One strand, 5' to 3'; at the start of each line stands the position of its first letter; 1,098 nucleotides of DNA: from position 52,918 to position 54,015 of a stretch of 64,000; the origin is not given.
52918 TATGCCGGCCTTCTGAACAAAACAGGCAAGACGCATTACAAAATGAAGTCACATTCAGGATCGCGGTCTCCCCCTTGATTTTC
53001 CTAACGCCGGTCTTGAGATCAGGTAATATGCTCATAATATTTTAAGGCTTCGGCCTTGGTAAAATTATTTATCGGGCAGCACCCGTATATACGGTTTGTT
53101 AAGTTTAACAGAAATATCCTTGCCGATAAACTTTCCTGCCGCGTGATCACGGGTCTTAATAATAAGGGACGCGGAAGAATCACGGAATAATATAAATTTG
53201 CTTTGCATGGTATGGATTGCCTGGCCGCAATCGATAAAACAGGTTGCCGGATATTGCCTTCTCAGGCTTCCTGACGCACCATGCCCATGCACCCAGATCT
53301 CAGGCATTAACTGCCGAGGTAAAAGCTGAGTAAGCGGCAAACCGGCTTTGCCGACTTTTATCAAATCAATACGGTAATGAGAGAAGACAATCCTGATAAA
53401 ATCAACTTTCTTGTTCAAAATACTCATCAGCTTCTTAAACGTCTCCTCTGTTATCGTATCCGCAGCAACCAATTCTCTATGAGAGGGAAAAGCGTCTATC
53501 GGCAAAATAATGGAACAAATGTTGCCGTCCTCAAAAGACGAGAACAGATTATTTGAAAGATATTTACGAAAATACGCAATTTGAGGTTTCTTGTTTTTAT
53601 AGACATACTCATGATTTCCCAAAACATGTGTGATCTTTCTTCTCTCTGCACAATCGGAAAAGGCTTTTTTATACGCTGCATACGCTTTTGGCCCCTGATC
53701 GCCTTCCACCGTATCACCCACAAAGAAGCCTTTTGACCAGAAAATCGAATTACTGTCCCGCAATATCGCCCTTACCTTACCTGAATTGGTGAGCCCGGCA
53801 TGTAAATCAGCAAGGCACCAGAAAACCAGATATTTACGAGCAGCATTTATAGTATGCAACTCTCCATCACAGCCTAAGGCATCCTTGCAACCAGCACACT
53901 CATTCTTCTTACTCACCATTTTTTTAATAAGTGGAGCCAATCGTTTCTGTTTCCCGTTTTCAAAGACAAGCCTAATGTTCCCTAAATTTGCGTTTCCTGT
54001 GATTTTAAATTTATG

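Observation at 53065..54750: Radical SAM - calcineurin-like metallophosphoesterase fusion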

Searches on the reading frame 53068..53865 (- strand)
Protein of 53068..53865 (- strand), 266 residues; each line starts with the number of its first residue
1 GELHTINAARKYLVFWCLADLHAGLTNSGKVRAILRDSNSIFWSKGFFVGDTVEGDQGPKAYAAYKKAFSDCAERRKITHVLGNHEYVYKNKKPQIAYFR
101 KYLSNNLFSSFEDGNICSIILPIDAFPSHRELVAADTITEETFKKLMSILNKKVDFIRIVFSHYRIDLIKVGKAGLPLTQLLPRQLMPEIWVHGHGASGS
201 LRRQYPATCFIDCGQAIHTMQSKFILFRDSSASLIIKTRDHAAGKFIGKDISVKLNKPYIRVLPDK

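Call 21: search_protein_representatives(protein=window:53068-53865:-)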
Query: 266 residues. Proteins with E-value up to 0.001 (for the whole library): 13; up to 1e-10: 10; up to 1e-30: 7. The best 13 are listed.
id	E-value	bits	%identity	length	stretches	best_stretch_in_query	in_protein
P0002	1.9e-148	509.2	84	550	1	1-266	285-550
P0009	4.9e-63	229.2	42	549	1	1-259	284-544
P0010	5.2e-51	189.8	38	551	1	1-257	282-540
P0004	4.1e-49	183.6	37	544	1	1-257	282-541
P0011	3.0e-48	180.7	37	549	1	9-260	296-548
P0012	1.5e-34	135.9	33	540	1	15-250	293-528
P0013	9.1e-32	126.7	30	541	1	10-253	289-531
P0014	9.8e-13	64.3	29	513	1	12-257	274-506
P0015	3.9e-12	62.4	30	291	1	11-248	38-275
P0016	1.0e-11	61.0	43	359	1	1-67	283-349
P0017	1.0e-07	47.9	23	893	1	8-248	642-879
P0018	3.6e-07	46.1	28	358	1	13-248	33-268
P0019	1.3e-04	37.7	34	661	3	102-142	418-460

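Call 27: find_encoding_contigs(protein=P0012, flank=10000)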
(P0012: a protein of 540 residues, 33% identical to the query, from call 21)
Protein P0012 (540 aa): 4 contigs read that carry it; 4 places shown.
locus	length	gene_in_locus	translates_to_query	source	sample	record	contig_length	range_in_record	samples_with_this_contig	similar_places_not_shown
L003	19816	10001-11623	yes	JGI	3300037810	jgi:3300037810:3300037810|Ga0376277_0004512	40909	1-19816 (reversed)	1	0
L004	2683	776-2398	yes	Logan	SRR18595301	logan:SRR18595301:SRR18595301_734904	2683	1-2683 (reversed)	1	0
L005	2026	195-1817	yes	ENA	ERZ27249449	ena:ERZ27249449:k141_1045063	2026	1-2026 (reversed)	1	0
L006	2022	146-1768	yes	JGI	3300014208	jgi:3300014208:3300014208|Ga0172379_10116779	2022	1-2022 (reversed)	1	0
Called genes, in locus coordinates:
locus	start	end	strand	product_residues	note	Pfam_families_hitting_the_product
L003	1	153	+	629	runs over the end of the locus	PF04055:Radical_SAM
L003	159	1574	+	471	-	PF02310:B12-binding, PF04055:Radical_SAM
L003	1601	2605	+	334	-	PF04055:Radical_SAM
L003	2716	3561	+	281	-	PF04055:Radical_SAM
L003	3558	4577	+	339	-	PF04055:Radical_SAM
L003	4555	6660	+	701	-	PF04055:Radical_SAM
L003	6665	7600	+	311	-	PF04055:Radical_SAM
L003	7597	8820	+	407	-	PF04055:Radical_SAM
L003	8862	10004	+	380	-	-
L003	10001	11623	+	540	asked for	PF00149:Metallophos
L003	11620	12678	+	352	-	PF04055:Radical_SAM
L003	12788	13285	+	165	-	PF27806:HxsD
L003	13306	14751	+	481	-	PF13353:Fer4_12, PF04055:Radical_SAM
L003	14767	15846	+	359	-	PF04055:Radical_SAM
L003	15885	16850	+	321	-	PF04055:Radical_SAM (weak)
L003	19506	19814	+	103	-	?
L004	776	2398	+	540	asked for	PF00149:Metallophos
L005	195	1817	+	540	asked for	PF00149:Metallophos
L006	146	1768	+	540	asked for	PF00149:Metallophos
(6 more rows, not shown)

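Call 28: find_encoding_contigs(protein=P0010, flank=10000)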
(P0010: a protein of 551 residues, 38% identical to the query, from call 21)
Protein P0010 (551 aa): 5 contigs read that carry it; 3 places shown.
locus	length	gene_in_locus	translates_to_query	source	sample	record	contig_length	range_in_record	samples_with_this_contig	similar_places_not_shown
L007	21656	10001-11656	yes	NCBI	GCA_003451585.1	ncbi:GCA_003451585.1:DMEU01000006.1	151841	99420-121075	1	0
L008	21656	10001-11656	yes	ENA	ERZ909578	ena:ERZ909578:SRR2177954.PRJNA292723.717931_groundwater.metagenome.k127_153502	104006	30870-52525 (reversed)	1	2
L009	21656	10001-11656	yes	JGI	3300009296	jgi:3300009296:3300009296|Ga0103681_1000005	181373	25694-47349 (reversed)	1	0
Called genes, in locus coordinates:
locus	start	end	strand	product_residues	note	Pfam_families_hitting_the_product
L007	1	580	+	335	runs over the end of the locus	-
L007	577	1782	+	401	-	PF04932:Wzy_C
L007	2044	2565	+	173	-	-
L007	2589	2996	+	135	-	PF27806:HxsD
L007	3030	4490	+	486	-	PF04055:Radical_SAM, PF13353:Fer4_12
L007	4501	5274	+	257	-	-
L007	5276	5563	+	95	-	-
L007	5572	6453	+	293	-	PF04055:Radical_SAM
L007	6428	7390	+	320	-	PF04055:Radical_SAM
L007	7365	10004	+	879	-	PF02310:B12-binding (weak), PF04055:Radical_SAM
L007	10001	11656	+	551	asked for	PF04055:Radical_SAM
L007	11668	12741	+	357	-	PF04055:Radical_SAM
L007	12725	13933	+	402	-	PF13353:Fer4_12 (weak), PF04055:Radical_SAM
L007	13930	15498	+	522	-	PF02310:B12-binding, PF04055:Radical_SAM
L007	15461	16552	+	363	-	PF04055:Radical_SAM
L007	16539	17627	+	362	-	PF04055:Radical_SAM, PF13186:SPASM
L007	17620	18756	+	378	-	PF00919:UPF0004, PF04055:Radical_SAM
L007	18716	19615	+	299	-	PF04055:Radical_SAM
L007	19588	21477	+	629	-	PF04055:Radical_SAM, PF13353:Fer4_12 (faint), PF04055:Radical_SAM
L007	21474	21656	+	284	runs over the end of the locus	PF04055:Radical_SAM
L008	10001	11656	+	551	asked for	PF04055:Radical_SAM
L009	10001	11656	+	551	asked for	PF04055:Radical_SAM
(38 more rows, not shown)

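Call 42: search_solved_structures(query=A3, max_evalue=10, show_alignments=2)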
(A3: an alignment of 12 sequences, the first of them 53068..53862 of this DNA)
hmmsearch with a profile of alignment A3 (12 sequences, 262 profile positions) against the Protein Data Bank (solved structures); distinct sequences matched with E-value up to 10: 21.
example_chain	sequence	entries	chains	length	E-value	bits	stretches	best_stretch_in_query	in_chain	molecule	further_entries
2nxf_A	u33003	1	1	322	0.0044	19.5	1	47-88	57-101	Putative dimetal phosphatase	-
2gqq_A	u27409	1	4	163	0.0081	18.6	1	59-107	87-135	Leucine-responsive regulatory protein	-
6gja_A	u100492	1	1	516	0.043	16.2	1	60-201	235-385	Purple acid phosphatase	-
6git_A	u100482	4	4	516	0.047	16.1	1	60-201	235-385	Purple acid phosphatase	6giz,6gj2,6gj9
4tug_C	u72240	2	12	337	0.21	14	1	66-138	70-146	DNA double-strand break repair protein Mre11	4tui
4peh_A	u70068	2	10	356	0.26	13.7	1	174-215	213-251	RNA lariat debranching enzyme, putative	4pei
5uki_A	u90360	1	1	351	0.26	13.7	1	174-215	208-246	RNA lariat debranching enzyme, putative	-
5k71_A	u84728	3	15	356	0.26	13.7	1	174-215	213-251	RNA lariat debranching enzyme, putative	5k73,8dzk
2cfx_A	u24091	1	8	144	0.29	13.5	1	51-117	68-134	HTH-TYPE TRANSCRIPTIONAL REGULATOR LRPC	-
2obr_A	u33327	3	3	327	0.71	12.3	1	69-99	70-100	Capsid protein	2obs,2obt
1qfc_A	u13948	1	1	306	0.88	12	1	106-195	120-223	PROTEIN (PURPLE ACID PHOSPHATASE)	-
1qhw_A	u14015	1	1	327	1.1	11.7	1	106-195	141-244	PROTEIN (PURPLE ACID PHOSPHATASE)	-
1ute_A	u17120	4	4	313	1.1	11.6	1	128-195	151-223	PROTEIN (II PURPLE ACID PHOSPHATASE) | Tartrate-resistant acid phosphatase type 5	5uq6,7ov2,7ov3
9lk2_B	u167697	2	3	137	1.1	11.6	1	217-251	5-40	Elongin-B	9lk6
7k6v_AA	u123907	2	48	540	1.1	11.6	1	71-99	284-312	Capsid protein VP1 | VP1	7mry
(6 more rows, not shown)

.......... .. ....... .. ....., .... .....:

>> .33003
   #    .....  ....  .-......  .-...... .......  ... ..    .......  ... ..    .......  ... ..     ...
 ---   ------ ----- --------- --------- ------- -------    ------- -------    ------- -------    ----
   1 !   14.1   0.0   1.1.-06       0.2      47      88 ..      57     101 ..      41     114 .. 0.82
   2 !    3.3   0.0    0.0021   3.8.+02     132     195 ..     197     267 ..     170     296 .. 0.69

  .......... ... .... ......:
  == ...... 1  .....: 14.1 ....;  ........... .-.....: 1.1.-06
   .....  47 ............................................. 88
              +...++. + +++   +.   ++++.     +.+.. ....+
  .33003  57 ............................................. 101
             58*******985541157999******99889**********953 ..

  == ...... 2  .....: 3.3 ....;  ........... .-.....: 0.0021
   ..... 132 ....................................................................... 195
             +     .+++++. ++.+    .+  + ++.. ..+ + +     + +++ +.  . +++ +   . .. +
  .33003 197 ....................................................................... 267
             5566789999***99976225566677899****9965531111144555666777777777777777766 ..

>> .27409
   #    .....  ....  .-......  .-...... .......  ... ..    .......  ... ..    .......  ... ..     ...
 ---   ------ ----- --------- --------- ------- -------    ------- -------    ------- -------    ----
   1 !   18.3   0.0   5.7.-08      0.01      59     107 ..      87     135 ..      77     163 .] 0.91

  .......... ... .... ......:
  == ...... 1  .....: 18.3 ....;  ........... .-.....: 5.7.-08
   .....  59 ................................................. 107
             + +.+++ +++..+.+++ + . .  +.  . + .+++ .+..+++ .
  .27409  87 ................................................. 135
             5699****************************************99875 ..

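Call 44: search_protein_families(library=pfam, alignment_id=A3, max_evalue=0.01)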
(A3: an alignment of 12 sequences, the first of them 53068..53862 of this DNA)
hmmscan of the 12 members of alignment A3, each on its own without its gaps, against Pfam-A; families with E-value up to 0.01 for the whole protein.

A. member 1, window:53068-53862:- (265 aa): 1 family
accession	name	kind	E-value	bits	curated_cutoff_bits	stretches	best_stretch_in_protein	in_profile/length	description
PF00149.33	Metallophos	-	8.2e-05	23.6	21.5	1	14-128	3-108/191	Calcineurin-like phosphoesterase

B. families by the number of members that match (of 12 scanned): 3 families
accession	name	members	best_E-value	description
PF00149.33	Metallophos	12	1.2e-14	Calcineurin-like phosphoesterase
PF12850.12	Metallophos_2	4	2.1e-05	Calcineurin-like phosphoesterase superfamily domain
PF14276.11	DUF4363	1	0.0087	Domain of unknown function (DUF4363)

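Call 50: predict_structure(alignment_id=A3)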
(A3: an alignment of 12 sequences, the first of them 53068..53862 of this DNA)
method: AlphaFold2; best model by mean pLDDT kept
length: 265 residues; sequences in the alignment: 12
mean_pLDDT: 91.9   pTM: 0.92
mean pLDDT of the five models: 91.9, 91.2, 89.5, 89.0, 87.8
residues with pLDDT >= 90: 221; 70-90: 28; 50-70: 12; < 50: 4
segments of 3 or more residues with pLDDT < 50: 1-3
pLDDT, mean of each block of 10 residues (from residue 1): 61 96 95 95 96 93 95 95 91 90 94 97 78 86 98 97 95 92 96 85 93 96 96 97 95 95 71
secondary structure, 60 per line:
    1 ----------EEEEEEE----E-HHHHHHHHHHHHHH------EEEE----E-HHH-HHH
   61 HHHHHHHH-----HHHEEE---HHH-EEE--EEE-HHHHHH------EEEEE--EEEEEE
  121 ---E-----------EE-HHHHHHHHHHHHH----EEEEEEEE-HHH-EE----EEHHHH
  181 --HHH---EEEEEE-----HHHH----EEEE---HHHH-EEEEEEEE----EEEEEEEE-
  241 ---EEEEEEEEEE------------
elements in order: E11-17 H24-37 E44-47 H58-68 E77-79 E87-89 E92-94 H96-101 E108-112 E115-120 H139-151 E156-163 H177-180 E189-194 H200-203 E208-211 H215-218 E220-227 E232-239 E244-253

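Call 53: fold_search(model_id=the predicted structure, library=pdb)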
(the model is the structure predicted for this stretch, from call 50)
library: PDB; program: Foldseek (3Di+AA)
matches with E <= 10: 858; with E <= 0.001: 67
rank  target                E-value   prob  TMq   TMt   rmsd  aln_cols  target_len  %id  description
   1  1ute_A                2.0e-08  1.00  0.58  0.52   6.4       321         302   13  PIG PURPLE ACID PHOSPHATASE COMPLEXED WITH PHOSPHATE (released 1999-10-01)
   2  3d03_A                3.7e-08  1.00  0.54  0.53   9.2       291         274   14  1.9A structure of Glycerophoshphodiesterase (GpdQ) from Enterobacter aerogenes (released 2008-10-14)
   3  3ib7                  3.9e-08  1.00  0.54  0.49  12.8       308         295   12  Crystal structure of full length Rv0805 (released 2009-09-29)
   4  2hyp                  7.6e-08  1.00  0.55  0.62   5.1       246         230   14  Crystal structure of Rv0805 D66A mutant (released 2006-12-26)
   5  2zo9_B                9.7e-08  1.00  0.56  0.55   9.2       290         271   14  Malonate-bound structure of the glycerophosphodiesterase from Enterobacter aerogenes (GpdQ) and characterization of th (released 2008-10-07)
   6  2hyo                  2.3e-07  1.00  0.58  0.67   5.0       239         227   15  Crystal structure of Rv0805 N97A mutant (released 2006-12-26)
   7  2xmo_B                2.4e-07  1.00  0.54  0.37   7.2       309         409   10  The crystal structure of Lmo2642 (released 2011-02-23)
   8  2hy1                  3.5e-07  1.00  0.55  0.63   4.3       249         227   14  Crystal structure of Rv0805 (released 2006-12-26)
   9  2xmo_A                4.2e-07  1.00  0.58  0.40   6.3       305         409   11  The crystal structure of Lmo2642 (released 2011-02-23)
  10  1xzw_A                8.7e-07  1.00  0.59  0.38   7.9       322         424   12  Sweet potato purple acid phosphatase/phosphate complex (released 2004-12-14)
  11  1xzw_B                9.8e-07  1.00  0.59  0.38   7.9       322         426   12  Sweet potato purple acid phosphatase/phosphate complex (released 2004-12-14)
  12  3zk4_A                1.7e-06  1.00  0.58  0.30   6.8       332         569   12  Structure of purple acid phosphatase PPD1 isolated from yellow lupin (Lupinus luteus) seeds (released 2014-01-29)
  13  6hwr_C                2.0e-06  1.00  0.61  0.40   7.2       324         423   12  Red kidney bean purple acid phosphatase in complex with adenosine divanadate (released 2019-04-03)
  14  8brn_B                2.4e-06  1.00  0.62  0.40   7.6       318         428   12  Crystal structure of red kidney bean purple acid phosphatase in complex with an alpha-aminonaphthylmethylphosphonic ac (released 2023-08-02)
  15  3zk4_B                2.9e-06  1.00  0.57  0.29   6.2       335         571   12  Structure of purple acid phosphatase PPD1 isolated from yellow lupin (Lupinus luteus) seeds (released 2014-01-29)
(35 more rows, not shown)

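Call 58: find_related_loci(query=A4, collection=genome_contigs, flank=10000)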
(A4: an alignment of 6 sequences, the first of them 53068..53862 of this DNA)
Query A4 (265 aa) in genome_contigs; peptide patterns used: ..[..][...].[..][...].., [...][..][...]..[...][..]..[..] (x = any residue, [..] = any of these).
128 stretches matched a pattern; 3 encode a relative of the query (tblastn E <= 1e-3); 3 distinct loci.
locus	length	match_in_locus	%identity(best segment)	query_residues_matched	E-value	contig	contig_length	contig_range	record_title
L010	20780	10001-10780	76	1-260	2e-137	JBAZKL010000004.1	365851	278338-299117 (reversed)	MAG: Candidatus Omnitrophota bacterium isolate SO_2017_LW4_142 scaffold_77_c1_LW137-91_2017, whole genome shotgun sequen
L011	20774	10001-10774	37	1-256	7e-58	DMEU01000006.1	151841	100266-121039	MAG TPA_asm: Candidatus Omnitrophota bacterium isolate UBA9636 contig_517, whole genome shotgun sequence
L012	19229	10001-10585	23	17-194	8e-7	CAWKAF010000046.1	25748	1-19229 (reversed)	MAG: uncultured delta proteobacterium isolate MFD03399.bin.2.8 genome assembly, contig: contig_29692, whole genome shotg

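Call 61: find_related_loci(query=A4, collection=metagenome_contigs, flank=10000)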
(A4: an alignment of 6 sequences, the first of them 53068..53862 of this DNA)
Query A4 (265 aa) in metagenome_contigs; peptide patterns used: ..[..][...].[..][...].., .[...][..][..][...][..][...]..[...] (x = any residue, [..] = any of these).
56 stretches matched a pattern; 1 encode a relative of the query (tblastn E <= 1e-3); 1 distinct loci.
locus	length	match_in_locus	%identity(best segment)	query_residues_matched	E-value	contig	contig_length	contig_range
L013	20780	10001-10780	76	1-260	8e-138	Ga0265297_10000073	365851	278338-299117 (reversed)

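Call 62: find_encoding_contigs(protein=P0009, flank=10000, max_places=2)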
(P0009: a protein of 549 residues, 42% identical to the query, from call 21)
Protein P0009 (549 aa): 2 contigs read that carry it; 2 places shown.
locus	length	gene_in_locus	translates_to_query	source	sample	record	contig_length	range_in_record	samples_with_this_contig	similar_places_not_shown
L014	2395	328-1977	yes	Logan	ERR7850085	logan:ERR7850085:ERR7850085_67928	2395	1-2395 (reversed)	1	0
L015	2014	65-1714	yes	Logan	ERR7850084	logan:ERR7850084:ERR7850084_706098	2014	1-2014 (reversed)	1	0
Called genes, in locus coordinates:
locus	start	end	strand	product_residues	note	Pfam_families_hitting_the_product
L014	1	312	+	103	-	?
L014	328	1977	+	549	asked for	PF04055:Radical_SAM, PF00149:Metallophos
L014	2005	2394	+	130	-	?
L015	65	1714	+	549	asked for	PF04055:Radical_SAM, PF00149:Metallophos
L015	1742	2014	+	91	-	?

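Call 63: find_encoding_contigs(protein=P0011, flank=10000, max_places=2)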
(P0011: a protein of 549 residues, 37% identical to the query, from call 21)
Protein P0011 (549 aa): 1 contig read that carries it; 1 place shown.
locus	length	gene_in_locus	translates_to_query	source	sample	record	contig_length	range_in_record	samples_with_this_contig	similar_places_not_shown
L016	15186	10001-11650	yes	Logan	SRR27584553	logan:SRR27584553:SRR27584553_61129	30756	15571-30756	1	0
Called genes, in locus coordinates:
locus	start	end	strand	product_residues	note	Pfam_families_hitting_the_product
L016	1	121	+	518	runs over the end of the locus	PF02310:B12-binding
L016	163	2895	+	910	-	PF04055:Radical_SAM, PF13353:Fer4_12 (faint), PF04055:Radical_SAM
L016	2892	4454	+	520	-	PF02310:B12-binding, PF04055:Radical_SAM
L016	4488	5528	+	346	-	PF04055:Radical_SAM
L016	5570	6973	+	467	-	PF04055:Radical_SAM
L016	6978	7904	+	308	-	PF04055:Radical_SAM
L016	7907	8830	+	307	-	PF04055:Radical_SAM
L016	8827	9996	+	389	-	PF04055:Radical_SAM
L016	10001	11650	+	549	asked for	PF04055:Radical_SAM, PF00149:Metallophos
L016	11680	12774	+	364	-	PF04055:Radical_SAM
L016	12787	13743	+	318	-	PF04055:Radical_SAM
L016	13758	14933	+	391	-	PF01478:Peptidase_A24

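Call 64: find_encoding_contigs(protein=P0013, flank=10000, max_places=2)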
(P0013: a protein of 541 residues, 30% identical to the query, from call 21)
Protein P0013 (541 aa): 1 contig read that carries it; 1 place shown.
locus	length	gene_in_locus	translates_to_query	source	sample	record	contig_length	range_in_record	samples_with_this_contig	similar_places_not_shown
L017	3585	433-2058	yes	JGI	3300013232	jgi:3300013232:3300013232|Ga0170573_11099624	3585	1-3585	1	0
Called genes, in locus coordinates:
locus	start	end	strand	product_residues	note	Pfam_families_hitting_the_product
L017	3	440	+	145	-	?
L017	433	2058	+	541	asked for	PF00149:Metallophos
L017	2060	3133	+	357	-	PF04055:Radical_SAM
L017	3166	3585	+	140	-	?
